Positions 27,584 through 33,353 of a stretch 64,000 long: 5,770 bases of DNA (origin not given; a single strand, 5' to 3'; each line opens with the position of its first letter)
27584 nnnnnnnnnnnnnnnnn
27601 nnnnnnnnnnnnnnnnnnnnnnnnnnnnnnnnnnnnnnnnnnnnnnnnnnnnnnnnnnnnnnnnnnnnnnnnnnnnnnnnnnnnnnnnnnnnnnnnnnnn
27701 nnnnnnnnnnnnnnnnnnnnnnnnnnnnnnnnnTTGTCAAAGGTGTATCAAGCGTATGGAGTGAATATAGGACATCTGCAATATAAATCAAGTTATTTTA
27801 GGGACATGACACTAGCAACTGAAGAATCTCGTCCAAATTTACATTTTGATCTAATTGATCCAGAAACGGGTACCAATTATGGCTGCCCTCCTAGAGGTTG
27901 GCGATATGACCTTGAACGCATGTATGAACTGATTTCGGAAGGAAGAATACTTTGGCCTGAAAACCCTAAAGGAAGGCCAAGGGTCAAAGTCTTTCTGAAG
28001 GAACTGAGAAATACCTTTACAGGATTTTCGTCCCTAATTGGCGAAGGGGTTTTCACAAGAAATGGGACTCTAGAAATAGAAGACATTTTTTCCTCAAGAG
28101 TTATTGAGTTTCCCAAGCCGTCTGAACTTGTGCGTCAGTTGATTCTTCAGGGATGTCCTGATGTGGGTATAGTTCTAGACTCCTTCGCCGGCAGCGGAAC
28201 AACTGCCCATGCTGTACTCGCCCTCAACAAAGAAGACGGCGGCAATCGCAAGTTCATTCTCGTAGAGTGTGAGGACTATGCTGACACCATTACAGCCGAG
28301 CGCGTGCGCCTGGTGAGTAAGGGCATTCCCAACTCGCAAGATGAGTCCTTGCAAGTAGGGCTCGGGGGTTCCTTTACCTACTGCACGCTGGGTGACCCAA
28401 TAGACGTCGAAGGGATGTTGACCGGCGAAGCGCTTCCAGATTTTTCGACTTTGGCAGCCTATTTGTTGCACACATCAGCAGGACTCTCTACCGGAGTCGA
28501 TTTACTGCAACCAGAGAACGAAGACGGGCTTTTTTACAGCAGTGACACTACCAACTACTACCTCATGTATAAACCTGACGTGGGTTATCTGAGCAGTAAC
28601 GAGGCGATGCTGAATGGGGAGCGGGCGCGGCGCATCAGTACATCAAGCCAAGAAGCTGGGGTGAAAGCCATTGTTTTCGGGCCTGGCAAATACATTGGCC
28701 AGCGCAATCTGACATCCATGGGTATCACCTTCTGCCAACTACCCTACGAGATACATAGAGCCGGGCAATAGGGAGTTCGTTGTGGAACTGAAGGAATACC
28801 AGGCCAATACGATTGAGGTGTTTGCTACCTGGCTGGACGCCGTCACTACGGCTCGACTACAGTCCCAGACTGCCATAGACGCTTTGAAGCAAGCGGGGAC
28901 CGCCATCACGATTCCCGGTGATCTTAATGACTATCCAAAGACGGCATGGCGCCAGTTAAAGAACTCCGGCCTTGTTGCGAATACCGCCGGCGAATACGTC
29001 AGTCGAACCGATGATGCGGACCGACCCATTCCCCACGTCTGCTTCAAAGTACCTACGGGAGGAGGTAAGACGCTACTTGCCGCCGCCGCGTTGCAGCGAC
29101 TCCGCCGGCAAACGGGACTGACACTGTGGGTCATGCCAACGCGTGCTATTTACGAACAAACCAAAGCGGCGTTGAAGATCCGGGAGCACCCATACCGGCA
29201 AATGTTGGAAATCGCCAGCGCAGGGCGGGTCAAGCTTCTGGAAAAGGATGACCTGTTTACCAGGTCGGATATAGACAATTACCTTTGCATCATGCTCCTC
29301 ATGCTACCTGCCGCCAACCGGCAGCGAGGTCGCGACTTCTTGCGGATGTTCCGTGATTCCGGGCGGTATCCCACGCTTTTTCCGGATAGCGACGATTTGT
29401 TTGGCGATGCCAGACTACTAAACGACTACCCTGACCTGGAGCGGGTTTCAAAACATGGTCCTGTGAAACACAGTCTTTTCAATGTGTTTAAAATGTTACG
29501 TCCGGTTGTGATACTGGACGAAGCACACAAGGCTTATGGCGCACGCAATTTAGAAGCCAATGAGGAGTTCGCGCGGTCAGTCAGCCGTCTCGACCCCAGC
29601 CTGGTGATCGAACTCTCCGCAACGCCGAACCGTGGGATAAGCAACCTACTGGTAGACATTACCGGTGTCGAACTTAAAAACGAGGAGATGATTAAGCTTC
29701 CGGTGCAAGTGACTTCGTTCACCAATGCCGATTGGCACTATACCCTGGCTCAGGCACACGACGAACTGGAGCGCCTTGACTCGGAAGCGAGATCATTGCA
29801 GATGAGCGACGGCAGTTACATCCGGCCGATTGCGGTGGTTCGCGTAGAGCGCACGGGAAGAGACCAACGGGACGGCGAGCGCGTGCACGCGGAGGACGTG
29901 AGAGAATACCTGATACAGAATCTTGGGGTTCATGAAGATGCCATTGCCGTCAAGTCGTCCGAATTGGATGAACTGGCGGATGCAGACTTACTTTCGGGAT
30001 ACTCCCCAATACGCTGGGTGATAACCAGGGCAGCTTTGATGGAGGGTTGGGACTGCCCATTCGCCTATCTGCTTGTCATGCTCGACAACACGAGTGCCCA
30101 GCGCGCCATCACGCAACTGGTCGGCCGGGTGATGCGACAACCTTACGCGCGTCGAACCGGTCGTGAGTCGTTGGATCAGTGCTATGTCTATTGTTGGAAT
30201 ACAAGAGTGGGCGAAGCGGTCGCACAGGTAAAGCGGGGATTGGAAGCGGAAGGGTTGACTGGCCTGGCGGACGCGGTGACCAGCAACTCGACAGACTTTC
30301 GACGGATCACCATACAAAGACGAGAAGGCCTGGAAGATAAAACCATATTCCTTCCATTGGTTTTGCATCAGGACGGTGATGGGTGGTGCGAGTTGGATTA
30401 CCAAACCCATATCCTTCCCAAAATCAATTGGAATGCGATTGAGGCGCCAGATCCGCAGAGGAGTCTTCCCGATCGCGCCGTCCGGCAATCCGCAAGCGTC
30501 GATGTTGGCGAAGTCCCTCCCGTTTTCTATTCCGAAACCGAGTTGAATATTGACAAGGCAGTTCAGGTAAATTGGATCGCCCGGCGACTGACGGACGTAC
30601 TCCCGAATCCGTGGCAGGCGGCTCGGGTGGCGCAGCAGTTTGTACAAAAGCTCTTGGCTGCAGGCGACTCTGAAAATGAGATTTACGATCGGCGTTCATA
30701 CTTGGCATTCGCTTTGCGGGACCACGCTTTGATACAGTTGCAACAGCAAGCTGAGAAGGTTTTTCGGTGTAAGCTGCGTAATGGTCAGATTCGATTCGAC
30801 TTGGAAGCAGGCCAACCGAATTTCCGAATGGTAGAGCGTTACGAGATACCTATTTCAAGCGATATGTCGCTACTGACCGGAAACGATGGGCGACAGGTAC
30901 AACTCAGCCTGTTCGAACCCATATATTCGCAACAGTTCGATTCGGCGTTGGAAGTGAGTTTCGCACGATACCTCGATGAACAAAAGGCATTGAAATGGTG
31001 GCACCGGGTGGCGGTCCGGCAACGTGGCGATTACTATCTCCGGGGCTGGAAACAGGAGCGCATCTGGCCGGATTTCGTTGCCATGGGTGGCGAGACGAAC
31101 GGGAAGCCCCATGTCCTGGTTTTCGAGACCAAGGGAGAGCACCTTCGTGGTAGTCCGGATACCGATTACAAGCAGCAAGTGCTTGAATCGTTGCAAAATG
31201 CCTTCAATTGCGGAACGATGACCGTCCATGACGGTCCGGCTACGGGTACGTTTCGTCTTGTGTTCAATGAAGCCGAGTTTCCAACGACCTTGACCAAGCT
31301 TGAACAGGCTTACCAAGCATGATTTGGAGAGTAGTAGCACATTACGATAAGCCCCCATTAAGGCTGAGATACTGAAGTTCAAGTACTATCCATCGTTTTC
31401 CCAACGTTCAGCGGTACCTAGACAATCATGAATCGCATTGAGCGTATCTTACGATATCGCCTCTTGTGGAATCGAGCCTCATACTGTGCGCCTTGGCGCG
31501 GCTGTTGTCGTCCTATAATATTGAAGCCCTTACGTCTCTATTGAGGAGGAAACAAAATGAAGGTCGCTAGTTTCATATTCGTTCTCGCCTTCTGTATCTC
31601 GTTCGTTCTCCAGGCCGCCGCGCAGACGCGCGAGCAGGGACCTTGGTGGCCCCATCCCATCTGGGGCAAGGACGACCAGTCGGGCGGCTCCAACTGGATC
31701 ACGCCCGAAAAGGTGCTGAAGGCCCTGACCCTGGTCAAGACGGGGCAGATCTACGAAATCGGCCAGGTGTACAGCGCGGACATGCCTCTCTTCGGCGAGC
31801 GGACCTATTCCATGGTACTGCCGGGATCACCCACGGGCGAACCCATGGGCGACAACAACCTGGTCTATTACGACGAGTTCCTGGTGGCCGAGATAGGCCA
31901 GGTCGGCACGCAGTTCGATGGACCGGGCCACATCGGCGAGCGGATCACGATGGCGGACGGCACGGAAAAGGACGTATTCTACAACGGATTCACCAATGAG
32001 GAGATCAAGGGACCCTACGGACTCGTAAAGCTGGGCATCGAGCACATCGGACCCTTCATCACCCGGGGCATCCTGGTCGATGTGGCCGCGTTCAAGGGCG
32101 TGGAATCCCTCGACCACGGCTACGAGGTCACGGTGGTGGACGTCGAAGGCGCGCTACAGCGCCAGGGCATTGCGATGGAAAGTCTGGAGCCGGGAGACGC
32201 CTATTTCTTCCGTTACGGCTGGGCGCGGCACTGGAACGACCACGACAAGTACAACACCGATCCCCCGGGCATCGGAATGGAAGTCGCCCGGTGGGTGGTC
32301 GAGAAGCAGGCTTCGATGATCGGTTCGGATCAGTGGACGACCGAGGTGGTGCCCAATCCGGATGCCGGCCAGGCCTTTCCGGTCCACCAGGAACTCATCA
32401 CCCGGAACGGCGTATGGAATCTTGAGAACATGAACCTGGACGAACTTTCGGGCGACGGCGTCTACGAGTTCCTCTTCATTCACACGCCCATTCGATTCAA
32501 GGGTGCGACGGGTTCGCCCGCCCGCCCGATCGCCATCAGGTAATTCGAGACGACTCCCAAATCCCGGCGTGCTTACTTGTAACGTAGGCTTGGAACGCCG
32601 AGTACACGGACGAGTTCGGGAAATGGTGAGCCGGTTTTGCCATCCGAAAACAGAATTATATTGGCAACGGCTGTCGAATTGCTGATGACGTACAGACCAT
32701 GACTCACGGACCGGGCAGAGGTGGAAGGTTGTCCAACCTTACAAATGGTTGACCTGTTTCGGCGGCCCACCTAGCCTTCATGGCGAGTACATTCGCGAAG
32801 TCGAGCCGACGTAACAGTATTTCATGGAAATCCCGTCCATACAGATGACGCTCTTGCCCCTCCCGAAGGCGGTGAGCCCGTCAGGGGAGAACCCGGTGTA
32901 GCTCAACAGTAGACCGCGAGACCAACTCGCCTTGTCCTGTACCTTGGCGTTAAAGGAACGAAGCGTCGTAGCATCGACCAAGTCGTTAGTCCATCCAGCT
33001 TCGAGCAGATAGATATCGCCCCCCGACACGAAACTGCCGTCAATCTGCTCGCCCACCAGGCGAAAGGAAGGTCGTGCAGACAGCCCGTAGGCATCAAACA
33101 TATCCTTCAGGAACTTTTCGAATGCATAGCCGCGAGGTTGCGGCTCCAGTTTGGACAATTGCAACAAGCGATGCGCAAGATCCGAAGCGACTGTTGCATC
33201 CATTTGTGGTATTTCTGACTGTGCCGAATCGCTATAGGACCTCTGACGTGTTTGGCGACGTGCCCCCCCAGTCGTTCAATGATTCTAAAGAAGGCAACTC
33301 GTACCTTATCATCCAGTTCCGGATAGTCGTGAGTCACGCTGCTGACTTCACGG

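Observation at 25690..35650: Roughly 10-kb lower-GC defense island full of half-decayed modules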

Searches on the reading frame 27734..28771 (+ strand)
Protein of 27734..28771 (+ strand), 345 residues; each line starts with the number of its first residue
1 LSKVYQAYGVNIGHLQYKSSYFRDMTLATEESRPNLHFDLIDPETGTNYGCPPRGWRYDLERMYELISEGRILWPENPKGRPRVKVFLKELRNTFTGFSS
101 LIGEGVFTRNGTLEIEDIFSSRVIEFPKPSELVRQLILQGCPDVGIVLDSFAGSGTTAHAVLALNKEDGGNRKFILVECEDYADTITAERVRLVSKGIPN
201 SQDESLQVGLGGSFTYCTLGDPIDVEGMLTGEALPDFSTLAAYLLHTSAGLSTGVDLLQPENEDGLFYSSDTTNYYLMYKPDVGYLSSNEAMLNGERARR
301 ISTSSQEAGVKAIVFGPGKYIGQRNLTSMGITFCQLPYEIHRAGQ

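Call 4: search_protein_families(library=pfam, proteins=[window:27734-28771:+], max_evalue=0.01)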
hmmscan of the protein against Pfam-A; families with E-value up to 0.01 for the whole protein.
window:27734-28771:+ (345 aa): 1 family
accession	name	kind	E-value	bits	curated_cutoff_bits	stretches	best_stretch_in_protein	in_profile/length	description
PF01555.25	N6_N4_Mtase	-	1.8e-10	41.6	26.7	1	126-182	164-214/221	DNA methylase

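Call 7: search_protein_families(library=padloc, proteins=[window:27734-28771:+], max_evalue=0.01)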
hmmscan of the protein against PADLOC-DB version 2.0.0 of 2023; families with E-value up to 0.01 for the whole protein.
window:27734-28771:+ (345 aa): 30 families (the best 25 are shown)
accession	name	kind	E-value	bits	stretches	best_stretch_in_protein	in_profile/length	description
PDLC03640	MTase_III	-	6.1e-80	267.4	2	28-204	274-456/654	Type III methyltransferase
PDLC03644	MTase_III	-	6.4e-55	184.9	1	29-342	229-541/542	Type III methyltransferase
PDLC03634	MTase_III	-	1.2e-31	108.3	1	22-184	283-449/621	Type III methyltransferase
PDLC03641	MTase_III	-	3.7e-28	96.5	1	19-183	290-450/657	Type III methyltransferase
PDLC03639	MTase_III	-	2.5e-24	83.6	2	108-228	408-531/639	Type III methyltransferase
PDLC03637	MTase_III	-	1.1e-22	78.4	1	37-191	309-466/513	Type III methyltransferase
PDLC03646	MTase_III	-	8.9e-22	74.7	1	22-194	664-839/1057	Type III methyltransferase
PDLC03642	MTase_III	-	1.2e-17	61.9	1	21-199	245-419/528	Type III methyltransferase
PDLC03278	MTase_II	-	1e-14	52.8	1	54-184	224-345/390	Type II methyltransferase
PDLC03643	MTase_III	-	8.8e-13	46.2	1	35-183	115-270/465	Type III methyltransferase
PDLC03635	MTase_III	-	7.6e-10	36.1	1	114-219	498-600/708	Type III methyltransferase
PDLC03636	MTase_III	-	2.2e-08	31.4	1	123-218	343-433/575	Type III methyltransferase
PDLC03320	MTase_II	-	3.6e-08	30.9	1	128-201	217-284/289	Type II methyltransferase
PDLC03645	MTase_III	-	5.3e-08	29.4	1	123-209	464-549/709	Type III methyltransferase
PDLC03354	MTase_II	-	1.4e-07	28.9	1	52-183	263-374/425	Type II methyltransferase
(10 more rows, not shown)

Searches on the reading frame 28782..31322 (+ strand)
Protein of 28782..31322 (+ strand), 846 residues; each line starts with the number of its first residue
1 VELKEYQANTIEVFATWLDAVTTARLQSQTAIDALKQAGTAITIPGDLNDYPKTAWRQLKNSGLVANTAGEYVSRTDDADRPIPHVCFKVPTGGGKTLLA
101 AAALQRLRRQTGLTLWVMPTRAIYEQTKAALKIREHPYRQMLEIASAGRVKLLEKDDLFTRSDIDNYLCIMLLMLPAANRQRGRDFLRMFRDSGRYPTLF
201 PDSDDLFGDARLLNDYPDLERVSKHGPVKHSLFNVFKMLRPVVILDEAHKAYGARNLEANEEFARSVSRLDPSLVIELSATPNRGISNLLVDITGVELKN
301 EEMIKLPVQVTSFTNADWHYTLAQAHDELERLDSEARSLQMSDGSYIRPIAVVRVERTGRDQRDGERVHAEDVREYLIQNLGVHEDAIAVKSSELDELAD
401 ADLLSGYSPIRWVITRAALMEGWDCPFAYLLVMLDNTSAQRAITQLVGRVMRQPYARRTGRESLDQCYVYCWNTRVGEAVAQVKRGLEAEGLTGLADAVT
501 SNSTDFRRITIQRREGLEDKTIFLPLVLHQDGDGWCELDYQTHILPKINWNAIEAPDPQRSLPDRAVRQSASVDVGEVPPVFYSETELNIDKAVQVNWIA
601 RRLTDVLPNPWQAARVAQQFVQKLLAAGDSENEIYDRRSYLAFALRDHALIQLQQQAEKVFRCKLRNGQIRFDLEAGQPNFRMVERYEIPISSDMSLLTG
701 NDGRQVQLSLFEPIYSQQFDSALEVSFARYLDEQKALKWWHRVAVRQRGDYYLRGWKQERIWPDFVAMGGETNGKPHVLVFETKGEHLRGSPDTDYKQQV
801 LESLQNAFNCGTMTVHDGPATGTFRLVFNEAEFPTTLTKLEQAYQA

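Call 4: search_protein_families(library=pfam, proteins=[window:28782-31322:+], max_evalue=0.01)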
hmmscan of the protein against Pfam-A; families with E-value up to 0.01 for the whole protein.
window:28782-31322:+ (846 aa): 2 families
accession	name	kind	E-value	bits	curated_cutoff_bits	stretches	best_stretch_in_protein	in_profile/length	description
PF04851.21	ResIII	-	1.2e-12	48.5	22.5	1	85-284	25-164/164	Type III restriction enzyme, res subunit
PF00270.35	DEAD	-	2.7e-08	34.2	26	1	86-139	17-73/167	DEAD/DEAH box helicase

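Call 7: search_protein_families(library=padloc, proteins=[window:28782-31322:+], max_evalue=0.01)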
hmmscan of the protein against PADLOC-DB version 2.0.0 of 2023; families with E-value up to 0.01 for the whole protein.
window:28782-31322:+ (846 aa): 10 families
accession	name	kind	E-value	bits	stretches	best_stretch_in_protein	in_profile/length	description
PDLC03653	REase_III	-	3.1e-188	625.8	1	1-829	1-871/883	Type III restriction enzyme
PDLC03650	REase_III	-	6.6e-48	161.8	1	83-471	57-439/898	Type III restriction enzyme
PDLC03649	REase_III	-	4.7e-10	36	2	233-305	210-276/973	Type III restriction enzyme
PDLC03648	REase_III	-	1.3e-07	28.2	1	241-470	134-371/871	Type III restriction enzyme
PDLC03647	REase_III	-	4.5e-07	26.4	1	402-459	499-556/989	Type III restriction enzyme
PDLC02707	PbeA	-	0.00033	17.3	0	87-132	272-319/672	PbeA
PDLC01767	Cas3e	-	0.0022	14.6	0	227-312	314-381/680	-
PDLC04531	PDC-M23B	-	0.0023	14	1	86-132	316-366/1060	-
PDLC01252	Cas3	-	0.0028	15.1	0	89-292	5-163/324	CAS-I; effector_G3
PDLC01765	Cas3c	-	0.0043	14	1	87-132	187-234/612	-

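Call 28: search_protein_families(library=ncbifam, proteins=[window:28782-31322:+], max_evalue=0.01)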
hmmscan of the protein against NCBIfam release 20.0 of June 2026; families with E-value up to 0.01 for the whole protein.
window:28782-31322:+ (846 aa): 3 families
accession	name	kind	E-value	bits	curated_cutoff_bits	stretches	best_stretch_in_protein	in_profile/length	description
NF012027.0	PRK15483.1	equivalog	1.3e-05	23.3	564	0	406-462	498-554/986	type III restriction-modification system endonuclease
NF046055.1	restr_BPTD_3080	equivalog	6e-05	21.2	800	0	718-807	857-941/970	BPTD_3080 family restriction endonuclease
NF041063.1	DpdF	equivalog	0.0013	17.3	550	1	88-136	163-212/813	protein DpdF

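Call 54: search_protein_families(library=pfam, proteins=[L170:10090-11055:-, L173:5513-6220:-, L170:12357-12551:+, L171:13325-13543:+], max_evalue=1)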
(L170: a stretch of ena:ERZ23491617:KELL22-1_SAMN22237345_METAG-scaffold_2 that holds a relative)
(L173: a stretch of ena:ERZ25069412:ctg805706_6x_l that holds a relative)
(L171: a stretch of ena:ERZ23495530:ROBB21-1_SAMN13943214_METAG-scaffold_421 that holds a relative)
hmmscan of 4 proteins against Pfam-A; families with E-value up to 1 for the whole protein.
L170:10090-11055:- (321 aa): 1 family
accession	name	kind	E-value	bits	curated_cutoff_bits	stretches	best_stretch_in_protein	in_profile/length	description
PF07510.16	GmrSD_C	-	1.2e-09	38.6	23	1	58-147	44-134/138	GmrSD restriction endonucleases, C-terminal domain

L173:5513-6220:- (235 aa): 3 families
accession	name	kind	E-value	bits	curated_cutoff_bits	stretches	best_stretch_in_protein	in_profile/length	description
PF07510.16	GmrSD_C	-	0.028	14.7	23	1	4-61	77-134/138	GmrSD restriction endonucleases, C-terminal domain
PF08080.17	zf-RNPHF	-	0.031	14.4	22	1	85-106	14-32/36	RNPHF zinc finger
PF03181.20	BURP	-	0.21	11.6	27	1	42-112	45-115/216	BURP domain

L170:12357-12551:+ (64 aa): 4 families
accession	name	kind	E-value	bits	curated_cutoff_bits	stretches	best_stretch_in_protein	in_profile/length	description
PF09769.14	ApoO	-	0.071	13.5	31.4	1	7-31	69-94/131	Apolipoprotein O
PF18146.6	CinA_KH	-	0.083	13.4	27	1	19-49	31-61/73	Damage-inducible protein CinA KH domain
PF25252.1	DUF7854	-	0.12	13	32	1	24-52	8-36/81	Family of unknown function (DUF7854)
PF21222.2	Lamp2_2nd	-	0.17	12.1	27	1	9-20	3-14/32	Lysosome-associated membrane glycoprotein 2, transmembrane segment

L171:13325-13543:+ (72 aa): 1 family
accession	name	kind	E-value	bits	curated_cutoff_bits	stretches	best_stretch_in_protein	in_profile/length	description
PF19195.5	DUF5870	-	0.24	10.7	25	1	34-66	296-328/488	Family of unknown function (DUF5870)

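Call 96: search_protein_families(library=padloc, proteins=[L170:10090-11055:-], max_evalue=0.001)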
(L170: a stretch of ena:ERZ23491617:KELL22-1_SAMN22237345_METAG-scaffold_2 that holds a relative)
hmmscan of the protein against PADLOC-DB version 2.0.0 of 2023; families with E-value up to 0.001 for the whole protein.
L170:10090-11055:- (321 aa): 0 families

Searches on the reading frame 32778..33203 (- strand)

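Call 4: search_protein_families(library=pfam, proteins=[window:32778-33203:-], max_evalue=0.01)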
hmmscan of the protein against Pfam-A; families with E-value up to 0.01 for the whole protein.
window:32778-33203:- (141 aa): 1 family
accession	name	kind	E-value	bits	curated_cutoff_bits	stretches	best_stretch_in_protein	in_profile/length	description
PF04471.18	Mrr_cat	-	0.0055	17.2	21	1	25-124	6-108/115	Restriction endonuclease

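Call 7: search_protein_families(library=padloc, proteins=[window:32778-33203:-], max_evalue=0.01)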
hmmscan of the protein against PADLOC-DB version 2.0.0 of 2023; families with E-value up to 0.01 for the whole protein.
window:32778-33203:- (141 aa): 0 families
